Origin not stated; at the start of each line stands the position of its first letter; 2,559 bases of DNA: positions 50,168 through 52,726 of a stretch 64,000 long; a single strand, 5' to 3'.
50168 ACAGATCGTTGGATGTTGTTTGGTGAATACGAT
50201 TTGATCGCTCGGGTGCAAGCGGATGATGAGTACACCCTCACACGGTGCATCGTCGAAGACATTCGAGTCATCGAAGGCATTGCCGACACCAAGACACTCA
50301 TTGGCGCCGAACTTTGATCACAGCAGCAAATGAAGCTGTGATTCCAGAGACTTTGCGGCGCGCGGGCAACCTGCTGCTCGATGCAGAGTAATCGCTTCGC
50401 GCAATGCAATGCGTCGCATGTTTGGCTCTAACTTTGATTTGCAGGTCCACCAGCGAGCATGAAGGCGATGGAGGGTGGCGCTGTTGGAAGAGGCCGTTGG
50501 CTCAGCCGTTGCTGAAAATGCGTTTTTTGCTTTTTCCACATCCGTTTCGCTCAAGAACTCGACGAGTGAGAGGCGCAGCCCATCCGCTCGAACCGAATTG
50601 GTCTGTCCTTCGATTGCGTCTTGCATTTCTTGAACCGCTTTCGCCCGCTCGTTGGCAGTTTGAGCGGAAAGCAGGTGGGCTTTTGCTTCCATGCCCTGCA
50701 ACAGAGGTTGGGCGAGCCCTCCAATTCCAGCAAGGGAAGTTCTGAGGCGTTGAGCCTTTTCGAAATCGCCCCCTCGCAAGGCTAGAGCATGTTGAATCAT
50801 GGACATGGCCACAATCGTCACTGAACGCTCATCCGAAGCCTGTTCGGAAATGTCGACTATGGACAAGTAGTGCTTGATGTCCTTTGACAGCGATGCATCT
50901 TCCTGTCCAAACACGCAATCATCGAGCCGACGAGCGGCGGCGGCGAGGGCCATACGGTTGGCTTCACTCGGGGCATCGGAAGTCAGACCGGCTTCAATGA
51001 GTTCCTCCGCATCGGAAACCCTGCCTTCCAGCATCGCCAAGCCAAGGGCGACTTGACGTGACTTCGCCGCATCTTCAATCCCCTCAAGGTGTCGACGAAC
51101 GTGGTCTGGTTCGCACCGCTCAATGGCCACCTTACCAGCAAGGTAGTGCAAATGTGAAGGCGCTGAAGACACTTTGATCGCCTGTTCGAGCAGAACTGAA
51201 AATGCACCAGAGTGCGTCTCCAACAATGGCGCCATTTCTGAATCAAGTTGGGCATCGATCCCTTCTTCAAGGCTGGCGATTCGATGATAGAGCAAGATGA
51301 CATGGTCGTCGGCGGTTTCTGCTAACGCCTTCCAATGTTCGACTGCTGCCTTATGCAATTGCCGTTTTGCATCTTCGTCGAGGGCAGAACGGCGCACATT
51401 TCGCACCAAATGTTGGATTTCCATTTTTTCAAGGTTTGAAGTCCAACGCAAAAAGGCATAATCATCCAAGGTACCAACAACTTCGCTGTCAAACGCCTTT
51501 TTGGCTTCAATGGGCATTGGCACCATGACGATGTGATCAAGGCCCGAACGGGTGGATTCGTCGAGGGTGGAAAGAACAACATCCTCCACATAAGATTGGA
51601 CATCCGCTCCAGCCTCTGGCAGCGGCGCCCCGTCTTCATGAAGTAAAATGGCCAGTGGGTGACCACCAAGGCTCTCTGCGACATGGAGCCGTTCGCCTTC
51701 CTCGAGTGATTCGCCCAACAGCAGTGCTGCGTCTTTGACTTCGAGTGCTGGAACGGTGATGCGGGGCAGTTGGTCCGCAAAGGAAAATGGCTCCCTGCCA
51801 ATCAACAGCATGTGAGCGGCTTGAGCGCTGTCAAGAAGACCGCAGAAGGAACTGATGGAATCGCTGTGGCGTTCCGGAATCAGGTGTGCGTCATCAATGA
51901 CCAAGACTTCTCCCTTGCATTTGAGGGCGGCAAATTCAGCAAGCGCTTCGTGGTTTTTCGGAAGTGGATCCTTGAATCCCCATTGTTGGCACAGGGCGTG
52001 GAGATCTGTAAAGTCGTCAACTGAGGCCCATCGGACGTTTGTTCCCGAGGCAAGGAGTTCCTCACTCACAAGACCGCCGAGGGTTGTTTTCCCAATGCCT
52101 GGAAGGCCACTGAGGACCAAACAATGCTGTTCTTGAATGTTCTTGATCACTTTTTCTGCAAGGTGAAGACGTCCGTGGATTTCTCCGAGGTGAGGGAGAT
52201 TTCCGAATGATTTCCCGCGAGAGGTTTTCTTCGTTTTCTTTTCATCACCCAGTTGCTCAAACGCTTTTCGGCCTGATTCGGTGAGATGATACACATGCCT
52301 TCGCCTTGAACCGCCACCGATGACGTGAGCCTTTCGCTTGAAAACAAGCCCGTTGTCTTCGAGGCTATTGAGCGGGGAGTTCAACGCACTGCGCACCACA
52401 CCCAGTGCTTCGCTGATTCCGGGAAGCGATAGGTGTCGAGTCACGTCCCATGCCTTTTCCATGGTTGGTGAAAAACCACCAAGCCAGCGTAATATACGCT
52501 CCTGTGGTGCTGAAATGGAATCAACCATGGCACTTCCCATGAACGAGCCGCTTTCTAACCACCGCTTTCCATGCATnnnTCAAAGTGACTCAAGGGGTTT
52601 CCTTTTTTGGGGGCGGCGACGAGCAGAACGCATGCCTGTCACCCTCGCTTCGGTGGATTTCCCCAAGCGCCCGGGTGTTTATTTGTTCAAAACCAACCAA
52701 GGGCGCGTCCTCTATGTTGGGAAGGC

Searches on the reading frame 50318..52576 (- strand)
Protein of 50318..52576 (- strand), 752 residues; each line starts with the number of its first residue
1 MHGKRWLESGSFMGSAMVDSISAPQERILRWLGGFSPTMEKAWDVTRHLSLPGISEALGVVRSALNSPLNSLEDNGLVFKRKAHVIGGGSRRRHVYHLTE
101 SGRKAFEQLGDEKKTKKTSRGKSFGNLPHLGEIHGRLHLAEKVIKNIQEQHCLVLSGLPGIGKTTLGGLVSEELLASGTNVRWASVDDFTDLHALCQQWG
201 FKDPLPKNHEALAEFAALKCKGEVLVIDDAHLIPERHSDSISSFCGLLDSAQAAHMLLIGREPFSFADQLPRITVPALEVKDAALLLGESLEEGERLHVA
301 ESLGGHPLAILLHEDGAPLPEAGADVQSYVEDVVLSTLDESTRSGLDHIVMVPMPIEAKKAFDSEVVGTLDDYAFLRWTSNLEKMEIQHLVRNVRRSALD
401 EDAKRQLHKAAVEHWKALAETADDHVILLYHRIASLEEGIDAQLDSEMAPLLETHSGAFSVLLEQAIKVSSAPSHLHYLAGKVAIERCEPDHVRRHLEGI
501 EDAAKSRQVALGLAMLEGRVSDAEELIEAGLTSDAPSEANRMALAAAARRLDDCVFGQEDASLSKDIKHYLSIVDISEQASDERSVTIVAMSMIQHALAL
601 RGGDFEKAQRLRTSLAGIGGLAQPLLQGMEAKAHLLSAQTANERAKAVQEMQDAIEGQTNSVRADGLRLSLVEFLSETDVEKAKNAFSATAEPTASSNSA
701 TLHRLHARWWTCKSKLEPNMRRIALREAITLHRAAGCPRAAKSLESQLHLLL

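Call 69: search_protein_families(library=pfam, proteins=[window:50318-52576:-], max_evalue=0.001)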
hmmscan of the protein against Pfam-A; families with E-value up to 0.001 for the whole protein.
window:50318-52576:- (752 aa): 5 families
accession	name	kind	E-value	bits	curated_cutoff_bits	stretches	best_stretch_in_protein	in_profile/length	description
PF20720.3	nSTAND3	-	3.8e-06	27.1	27.2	1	141-195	8-60/155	Novel STAND NTPase 3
PF13401.12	AAA_22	-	8.3e-06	26.6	27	1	149-262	4-124/130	AAA domain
PF03551.20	PadR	-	8.7e-05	22.9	27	1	68-107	37-74/75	Transcriptional regulator PadR-like family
PF13191.12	AAA_16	-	0.00075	20.5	32.6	1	149-259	23-167/167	AAA ATPase domain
PF00004.35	AAA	-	0.00082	20.3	21.2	0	154-253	2-97/131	ATPase family associated with various cellular activities (AAA)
